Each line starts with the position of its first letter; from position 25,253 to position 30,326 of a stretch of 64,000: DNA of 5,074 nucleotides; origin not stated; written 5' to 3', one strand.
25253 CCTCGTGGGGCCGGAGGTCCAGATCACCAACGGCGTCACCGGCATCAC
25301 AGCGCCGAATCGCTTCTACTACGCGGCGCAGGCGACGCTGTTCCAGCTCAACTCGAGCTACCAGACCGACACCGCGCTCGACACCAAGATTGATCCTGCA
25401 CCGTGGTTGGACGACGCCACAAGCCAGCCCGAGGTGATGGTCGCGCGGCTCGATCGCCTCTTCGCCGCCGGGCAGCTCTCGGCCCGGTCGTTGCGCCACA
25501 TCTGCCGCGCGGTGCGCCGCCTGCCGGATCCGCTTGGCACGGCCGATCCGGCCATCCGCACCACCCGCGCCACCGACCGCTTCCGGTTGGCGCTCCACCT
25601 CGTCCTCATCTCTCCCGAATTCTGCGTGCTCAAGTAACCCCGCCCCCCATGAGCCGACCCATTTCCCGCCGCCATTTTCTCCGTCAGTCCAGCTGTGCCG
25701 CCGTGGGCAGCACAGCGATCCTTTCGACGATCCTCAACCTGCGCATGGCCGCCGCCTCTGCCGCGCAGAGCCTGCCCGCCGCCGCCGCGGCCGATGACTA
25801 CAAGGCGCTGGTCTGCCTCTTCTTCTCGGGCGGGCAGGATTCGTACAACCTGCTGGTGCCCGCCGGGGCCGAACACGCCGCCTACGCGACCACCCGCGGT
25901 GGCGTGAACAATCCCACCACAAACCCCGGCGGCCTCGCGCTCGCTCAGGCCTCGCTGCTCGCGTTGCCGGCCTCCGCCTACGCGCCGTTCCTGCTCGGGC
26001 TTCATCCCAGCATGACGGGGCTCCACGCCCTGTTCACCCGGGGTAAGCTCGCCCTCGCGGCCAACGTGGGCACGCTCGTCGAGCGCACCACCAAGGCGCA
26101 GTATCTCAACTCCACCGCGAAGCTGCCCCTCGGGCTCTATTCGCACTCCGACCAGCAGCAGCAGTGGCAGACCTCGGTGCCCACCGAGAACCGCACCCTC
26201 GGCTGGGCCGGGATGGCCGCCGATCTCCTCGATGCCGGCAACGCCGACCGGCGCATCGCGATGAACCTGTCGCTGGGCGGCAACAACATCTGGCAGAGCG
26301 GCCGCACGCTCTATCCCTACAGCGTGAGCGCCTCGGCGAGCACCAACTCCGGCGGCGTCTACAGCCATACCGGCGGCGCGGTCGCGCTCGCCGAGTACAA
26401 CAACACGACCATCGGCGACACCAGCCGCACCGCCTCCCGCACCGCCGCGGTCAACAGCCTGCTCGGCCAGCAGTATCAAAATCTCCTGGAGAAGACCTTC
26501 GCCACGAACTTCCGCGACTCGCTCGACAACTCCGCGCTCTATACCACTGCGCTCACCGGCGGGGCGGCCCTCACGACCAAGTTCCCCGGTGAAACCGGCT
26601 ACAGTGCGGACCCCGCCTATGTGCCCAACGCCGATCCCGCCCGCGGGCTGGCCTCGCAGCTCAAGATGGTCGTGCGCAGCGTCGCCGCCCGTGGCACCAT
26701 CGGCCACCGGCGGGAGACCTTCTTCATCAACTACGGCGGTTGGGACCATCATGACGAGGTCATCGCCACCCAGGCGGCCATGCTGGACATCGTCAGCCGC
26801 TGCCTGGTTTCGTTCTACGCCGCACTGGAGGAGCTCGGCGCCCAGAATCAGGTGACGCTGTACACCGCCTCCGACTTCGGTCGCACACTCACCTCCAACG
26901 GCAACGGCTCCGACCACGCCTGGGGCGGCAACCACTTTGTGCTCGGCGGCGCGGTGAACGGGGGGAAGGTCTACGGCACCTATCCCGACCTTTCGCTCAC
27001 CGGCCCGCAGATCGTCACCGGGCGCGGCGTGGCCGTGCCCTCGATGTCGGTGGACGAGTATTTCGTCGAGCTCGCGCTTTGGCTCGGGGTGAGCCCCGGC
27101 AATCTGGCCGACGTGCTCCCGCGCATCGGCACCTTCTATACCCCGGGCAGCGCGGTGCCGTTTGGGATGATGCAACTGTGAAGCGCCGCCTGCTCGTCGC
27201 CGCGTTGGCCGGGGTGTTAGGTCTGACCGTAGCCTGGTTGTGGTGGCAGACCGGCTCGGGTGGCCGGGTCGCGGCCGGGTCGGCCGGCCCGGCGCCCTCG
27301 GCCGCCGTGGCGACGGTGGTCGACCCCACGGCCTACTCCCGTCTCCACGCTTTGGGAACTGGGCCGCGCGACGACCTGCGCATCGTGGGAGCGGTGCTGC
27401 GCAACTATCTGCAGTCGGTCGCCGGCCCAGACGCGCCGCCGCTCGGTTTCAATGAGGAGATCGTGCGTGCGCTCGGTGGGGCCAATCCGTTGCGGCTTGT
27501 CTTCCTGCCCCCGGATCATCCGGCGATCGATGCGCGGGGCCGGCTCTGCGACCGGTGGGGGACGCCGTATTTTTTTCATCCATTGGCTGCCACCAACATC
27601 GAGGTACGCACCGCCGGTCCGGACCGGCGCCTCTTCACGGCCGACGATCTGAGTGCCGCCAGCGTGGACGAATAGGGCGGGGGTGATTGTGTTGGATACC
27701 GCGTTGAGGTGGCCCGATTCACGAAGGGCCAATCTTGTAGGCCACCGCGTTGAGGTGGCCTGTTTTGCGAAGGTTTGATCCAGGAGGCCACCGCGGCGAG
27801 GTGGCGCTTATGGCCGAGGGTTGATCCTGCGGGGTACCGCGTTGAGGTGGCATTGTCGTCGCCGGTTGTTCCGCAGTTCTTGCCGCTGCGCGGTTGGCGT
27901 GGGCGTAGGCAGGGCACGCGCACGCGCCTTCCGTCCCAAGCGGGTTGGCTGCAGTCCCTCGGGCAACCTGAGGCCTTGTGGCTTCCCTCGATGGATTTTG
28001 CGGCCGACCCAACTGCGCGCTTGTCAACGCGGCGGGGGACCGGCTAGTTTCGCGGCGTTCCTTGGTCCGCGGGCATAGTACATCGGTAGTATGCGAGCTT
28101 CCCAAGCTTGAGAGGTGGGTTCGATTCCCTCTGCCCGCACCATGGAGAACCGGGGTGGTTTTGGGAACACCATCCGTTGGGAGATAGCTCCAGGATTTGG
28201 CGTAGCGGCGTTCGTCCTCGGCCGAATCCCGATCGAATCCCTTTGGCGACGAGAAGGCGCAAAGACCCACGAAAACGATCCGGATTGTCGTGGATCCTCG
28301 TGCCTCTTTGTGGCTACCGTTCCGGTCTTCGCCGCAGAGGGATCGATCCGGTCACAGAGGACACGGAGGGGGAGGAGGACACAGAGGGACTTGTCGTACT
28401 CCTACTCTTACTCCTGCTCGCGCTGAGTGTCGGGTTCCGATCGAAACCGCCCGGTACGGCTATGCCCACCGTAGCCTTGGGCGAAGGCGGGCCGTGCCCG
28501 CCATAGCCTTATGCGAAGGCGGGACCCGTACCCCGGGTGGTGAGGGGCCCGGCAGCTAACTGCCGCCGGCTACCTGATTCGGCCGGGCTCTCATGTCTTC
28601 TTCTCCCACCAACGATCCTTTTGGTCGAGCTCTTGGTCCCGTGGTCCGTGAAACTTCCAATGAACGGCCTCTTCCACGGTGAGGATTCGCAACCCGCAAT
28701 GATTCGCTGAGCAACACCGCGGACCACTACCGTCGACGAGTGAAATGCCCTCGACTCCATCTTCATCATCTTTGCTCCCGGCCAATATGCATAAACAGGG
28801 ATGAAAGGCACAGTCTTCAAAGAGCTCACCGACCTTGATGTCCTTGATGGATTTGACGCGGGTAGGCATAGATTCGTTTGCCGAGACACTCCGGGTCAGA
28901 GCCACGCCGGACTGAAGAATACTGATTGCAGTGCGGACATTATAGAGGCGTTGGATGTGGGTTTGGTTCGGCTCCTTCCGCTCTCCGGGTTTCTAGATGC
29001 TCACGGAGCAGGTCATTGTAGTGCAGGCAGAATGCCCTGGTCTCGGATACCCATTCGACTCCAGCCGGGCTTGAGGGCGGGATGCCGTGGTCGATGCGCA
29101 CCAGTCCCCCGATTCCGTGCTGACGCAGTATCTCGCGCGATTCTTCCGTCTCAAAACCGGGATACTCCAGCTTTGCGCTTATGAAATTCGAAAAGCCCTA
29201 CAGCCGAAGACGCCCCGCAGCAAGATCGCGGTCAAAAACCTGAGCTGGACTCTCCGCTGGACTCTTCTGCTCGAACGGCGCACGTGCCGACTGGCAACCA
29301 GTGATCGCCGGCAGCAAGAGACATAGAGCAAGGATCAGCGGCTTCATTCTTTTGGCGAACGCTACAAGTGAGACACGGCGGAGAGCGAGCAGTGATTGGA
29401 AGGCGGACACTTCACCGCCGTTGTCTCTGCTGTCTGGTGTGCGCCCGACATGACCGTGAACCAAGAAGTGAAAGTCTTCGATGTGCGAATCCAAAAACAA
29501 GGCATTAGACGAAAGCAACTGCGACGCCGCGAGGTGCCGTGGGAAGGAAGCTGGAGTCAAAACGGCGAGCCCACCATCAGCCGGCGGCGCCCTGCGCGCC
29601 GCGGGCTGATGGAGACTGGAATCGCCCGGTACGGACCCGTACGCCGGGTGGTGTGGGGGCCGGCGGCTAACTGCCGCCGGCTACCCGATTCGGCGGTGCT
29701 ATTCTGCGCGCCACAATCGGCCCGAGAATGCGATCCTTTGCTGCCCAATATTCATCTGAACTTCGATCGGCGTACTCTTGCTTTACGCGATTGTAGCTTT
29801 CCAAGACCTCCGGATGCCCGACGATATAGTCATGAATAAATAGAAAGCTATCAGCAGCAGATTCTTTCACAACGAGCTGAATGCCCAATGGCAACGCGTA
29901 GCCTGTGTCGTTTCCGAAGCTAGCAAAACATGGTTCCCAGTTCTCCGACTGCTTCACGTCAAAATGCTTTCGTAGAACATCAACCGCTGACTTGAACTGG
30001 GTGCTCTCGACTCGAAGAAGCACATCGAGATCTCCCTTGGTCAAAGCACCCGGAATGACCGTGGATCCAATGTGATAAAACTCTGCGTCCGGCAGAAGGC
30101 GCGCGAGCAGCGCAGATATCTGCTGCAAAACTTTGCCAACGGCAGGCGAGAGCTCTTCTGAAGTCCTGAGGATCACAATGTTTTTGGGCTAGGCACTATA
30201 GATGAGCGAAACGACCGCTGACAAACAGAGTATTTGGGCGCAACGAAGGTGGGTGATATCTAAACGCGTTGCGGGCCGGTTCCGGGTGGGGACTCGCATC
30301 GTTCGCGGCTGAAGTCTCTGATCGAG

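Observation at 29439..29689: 251-nt ORF-less mini group II intron (copy A) at the same attC position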

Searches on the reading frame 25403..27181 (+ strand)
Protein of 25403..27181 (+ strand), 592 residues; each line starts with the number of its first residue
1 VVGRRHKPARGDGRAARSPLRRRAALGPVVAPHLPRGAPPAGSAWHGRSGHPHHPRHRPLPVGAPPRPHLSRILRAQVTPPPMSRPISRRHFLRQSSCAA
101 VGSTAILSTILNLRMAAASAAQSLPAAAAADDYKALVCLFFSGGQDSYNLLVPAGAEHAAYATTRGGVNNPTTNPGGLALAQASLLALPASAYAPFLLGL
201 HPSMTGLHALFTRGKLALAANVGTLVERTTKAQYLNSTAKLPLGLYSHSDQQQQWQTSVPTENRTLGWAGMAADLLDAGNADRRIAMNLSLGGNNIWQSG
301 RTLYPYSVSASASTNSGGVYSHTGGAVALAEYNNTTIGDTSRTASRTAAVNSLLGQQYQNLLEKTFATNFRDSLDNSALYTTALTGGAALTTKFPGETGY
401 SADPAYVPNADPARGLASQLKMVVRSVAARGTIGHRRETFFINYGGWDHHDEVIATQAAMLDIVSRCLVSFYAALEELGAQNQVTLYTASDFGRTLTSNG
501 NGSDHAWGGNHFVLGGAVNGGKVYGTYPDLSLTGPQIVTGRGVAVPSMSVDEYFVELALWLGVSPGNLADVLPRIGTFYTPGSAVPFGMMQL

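Call 10: search_protein_families(library=pfam, proteins=[window:25403-27181:+], max_evalue=0.001)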
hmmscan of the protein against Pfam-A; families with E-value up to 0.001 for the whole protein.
window:25403-27181:+ (592 aa): 1 family
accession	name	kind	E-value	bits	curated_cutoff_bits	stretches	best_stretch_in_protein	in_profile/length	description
PF07394.17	DUF1501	-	2.4e-30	106.4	27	1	134-532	2-341/390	Protein of unknown function (DUF1501)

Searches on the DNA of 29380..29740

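Call 47: search_rna_families(source=window, start=29380, end=29740, threshold=evalue, max_evalue=1, show_alignments=3)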
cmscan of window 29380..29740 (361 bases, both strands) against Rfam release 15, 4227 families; matches with E-value up to 1: 2.
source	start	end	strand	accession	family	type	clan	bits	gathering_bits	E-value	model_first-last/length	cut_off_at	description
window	29523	29626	+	RF02001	group-II-D1D4-3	Intron;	CL00102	27.8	32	0.00062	1-170/170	no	Group II catalytic intron D1-D4-3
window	29620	29680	-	RF01116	Yfr1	Gene; sRNA;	-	18.4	38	0.23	1-59/59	no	Cyanobacterial functional RNA 1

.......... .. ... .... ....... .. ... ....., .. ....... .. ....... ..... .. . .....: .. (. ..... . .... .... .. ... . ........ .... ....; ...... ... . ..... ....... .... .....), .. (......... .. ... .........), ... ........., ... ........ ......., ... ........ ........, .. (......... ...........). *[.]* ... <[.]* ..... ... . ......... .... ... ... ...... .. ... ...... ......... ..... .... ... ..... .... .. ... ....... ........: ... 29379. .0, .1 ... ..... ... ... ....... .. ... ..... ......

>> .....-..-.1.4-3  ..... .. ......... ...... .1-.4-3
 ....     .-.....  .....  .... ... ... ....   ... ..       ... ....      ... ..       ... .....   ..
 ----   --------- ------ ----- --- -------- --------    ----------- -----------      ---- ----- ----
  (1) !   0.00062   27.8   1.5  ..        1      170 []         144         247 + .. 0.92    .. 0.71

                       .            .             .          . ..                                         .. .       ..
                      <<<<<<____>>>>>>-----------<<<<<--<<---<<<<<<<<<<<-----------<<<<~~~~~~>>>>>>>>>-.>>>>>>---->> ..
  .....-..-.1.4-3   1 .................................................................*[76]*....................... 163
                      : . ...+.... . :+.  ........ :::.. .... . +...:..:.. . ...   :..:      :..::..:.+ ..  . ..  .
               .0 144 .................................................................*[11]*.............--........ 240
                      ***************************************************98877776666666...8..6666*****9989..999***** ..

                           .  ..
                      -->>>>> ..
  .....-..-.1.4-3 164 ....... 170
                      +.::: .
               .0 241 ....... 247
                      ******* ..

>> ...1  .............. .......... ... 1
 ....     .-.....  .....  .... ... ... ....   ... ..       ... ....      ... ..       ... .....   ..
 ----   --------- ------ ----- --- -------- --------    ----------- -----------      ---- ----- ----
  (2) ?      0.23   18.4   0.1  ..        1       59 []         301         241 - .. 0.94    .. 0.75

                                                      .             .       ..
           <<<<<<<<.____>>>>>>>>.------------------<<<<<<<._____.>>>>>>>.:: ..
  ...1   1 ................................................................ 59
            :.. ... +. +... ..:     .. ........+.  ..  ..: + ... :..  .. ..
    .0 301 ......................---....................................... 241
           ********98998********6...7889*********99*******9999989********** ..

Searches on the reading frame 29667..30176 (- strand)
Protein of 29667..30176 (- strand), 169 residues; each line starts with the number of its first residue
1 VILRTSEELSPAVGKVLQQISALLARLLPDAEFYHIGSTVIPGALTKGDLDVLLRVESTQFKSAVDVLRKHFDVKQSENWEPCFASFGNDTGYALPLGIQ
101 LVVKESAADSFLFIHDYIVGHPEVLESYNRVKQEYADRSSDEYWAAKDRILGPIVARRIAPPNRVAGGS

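Call 41: search_protein_families(library=pfam, proteins=[window:29667-30176:-], max_evalue=0.01)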
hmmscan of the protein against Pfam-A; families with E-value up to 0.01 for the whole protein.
window:29667-30176:- (169 aa): 2 families
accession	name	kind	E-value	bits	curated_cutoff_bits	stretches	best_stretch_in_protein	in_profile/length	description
PF04229.20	GrpB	-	8.5e-15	55.7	25.5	1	14-154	12-156/159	GrpB protein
PF22600.2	MTPAP-like_central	-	0.0026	18.3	27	1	14-64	23-73/139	Poly(A) RNA polymerase, mitochondrial-like, central palm domain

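Call 68: find_homologous_proteins(query=window:29691-30173:-, max_evalue=1e-20)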
Query seq(161 aa) (161 aa): 55 proteins with E <= 1e-20 among 200 candidates.
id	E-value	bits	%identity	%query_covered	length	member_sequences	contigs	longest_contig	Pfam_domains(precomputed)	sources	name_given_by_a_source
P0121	4.1e-89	314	91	99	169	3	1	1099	PF04229.21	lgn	-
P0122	3.4e-60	220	61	98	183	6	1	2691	PF04229.21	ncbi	-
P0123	4.5e-59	217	61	98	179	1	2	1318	PF04229.21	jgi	jgi:GrpB-like predicted nucleotidyltransferase (UPF0157 family)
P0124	1.7e-56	208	60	97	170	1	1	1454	PF04229.21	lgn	-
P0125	2.8e-56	208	63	91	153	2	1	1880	PF04229.21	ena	-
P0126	3.5e-56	207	64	87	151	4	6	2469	PF04229.21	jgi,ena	-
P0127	6.6e-56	206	65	89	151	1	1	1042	PF04229.21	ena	-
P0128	1.6e-51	192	58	97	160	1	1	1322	PF04229.21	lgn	-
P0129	2.2e-51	192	62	83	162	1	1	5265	PF04229.21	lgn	-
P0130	1.1e-50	189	54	97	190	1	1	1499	PF04229.21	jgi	jgi:GrpB-like predicted nucleotidyltransferase (UPF0157 family)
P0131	1.3e-50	189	55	99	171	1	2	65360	PF04229.21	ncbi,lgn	-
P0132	2.2e-48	182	55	99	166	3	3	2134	PF04229.21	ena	-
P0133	2.8e-48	182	54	97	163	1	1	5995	PF04229.21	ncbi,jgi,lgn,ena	-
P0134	1.3e-46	176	53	97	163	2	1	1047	PF04229.21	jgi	jgi:GrpB-like predicted nucleotidyltransferase (UPF0157 family)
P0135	2.9e-46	175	52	98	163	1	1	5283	PF04229.21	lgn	-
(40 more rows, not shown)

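Call 69: find_encoding_contigs(protein=P0121, flank=5000, max_places=6)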
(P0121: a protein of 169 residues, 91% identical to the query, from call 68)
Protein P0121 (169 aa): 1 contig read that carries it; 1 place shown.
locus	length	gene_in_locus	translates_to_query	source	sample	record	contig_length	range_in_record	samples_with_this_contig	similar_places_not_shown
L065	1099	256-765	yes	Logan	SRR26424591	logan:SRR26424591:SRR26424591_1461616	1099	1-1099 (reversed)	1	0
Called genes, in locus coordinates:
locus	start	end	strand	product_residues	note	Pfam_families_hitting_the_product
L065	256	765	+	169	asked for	PF04229:GrpB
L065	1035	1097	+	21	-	?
